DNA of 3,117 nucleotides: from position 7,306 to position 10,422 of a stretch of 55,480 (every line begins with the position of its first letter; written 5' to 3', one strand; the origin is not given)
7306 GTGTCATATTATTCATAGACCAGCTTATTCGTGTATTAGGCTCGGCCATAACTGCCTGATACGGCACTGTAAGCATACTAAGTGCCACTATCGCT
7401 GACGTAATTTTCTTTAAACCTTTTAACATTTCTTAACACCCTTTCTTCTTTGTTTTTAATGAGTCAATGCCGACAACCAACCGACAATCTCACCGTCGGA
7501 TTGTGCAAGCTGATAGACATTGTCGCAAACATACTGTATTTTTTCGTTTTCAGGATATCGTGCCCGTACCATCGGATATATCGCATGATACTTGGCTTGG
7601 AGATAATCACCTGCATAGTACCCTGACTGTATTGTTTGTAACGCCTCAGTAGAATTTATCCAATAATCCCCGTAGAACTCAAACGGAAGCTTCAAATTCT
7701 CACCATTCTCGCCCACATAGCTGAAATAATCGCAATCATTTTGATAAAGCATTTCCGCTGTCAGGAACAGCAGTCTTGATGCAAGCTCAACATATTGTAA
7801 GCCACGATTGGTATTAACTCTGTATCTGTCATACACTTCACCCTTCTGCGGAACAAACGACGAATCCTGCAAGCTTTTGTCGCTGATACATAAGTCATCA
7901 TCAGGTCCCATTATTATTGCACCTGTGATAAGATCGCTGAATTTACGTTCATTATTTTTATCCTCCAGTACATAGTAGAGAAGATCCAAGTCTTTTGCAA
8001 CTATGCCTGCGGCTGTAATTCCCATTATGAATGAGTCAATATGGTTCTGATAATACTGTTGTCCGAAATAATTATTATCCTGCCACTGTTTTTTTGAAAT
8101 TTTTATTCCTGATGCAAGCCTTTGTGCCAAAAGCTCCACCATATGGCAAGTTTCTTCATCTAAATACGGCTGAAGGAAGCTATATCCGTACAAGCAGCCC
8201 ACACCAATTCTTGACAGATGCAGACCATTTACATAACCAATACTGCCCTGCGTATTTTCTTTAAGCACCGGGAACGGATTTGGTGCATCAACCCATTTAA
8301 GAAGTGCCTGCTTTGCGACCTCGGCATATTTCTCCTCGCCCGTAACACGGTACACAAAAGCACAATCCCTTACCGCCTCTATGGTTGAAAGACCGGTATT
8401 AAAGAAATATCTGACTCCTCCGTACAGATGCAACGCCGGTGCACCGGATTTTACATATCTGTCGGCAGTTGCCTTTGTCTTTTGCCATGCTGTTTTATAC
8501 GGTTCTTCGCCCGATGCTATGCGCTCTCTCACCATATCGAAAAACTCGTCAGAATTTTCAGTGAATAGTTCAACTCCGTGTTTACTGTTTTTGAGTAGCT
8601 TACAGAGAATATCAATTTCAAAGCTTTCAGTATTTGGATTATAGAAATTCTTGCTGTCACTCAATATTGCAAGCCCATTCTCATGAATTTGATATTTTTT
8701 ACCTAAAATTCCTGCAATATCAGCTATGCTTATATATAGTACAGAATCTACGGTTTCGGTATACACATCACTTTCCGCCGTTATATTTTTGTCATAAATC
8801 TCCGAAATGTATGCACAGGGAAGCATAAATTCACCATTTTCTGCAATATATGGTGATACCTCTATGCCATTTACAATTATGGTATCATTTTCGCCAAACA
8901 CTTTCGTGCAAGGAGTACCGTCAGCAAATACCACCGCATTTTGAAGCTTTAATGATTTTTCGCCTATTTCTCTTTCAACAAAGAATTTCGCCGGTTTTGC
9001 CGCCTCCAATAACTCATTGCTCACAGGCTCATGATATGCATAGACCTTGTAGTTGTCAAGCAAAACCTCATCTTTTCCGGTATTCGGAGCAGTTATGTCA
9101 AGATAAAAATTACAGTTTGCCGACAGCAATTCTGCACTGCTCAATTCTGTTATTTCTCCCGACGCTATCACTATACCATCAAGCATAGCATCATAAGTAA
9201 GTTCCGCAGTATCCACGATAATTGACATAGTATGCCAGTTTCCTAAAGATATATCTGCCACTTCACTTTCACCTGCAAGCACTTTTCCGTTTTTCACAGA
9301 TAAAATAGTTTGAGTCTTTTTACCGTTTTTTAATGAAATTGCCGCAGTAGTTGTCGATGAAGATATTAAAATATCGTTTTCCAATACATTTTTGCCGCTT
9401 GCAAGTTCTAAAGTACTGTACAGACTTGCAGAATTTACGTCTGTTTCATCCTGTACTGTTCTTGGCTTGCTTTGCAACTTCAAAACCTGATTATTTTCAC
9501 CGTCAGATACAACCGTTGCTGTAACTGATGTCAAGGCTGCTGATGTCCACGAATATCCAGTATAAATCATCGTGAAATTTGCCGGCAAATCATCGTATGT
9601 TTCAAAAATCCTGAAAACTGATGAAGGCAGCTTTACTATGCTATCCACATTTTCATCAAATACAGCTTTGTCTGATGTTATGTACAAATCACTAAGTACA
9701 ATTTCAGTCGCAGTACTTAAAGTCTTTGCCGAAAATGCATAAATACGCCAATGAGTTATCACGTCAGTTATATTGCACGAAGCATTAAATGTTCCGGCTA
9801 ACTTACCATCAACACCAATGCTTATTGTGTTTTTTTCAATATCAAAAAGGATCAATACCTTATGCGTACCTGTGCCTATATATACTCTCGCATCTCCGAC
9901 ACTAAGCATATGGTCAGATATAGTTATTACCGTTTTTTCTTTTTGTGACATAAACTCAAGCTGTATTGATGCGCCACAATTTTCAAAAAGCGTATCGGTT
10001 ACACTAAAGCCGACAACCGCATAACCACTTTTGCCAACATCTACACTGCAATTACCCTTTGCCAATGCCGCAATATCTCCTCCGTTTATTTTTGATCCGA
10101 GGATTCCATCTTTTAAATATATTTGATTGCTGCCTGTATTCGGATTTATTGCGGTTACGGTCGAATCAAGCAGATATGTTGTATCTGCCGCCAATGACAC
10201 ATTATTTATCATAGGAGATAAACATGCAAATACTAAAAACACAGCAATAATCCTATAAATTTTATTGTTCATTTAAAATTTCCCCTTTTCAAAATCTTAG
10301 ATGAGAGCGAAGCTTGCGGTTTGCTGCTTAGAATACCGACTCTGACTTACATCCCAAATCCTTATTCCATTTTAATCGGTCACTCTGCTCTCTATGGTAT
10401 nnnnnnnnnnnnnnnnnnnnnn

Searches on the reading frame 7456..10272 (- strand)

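Call 13: search_protein_families(library=pfam, proteins=[window:7456-10272:-], max_evalue=0.001)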
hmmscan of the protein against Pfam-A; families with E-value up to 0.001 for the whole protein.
window:7456-10272:- (938 aa): 1 family
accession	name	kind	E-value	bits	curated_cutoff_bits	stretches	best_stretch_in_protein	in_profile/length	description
PF05426.18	Alginate_lyase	-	1.4e-05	25.1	22.2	0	631-771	59-197/275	Alginate lyase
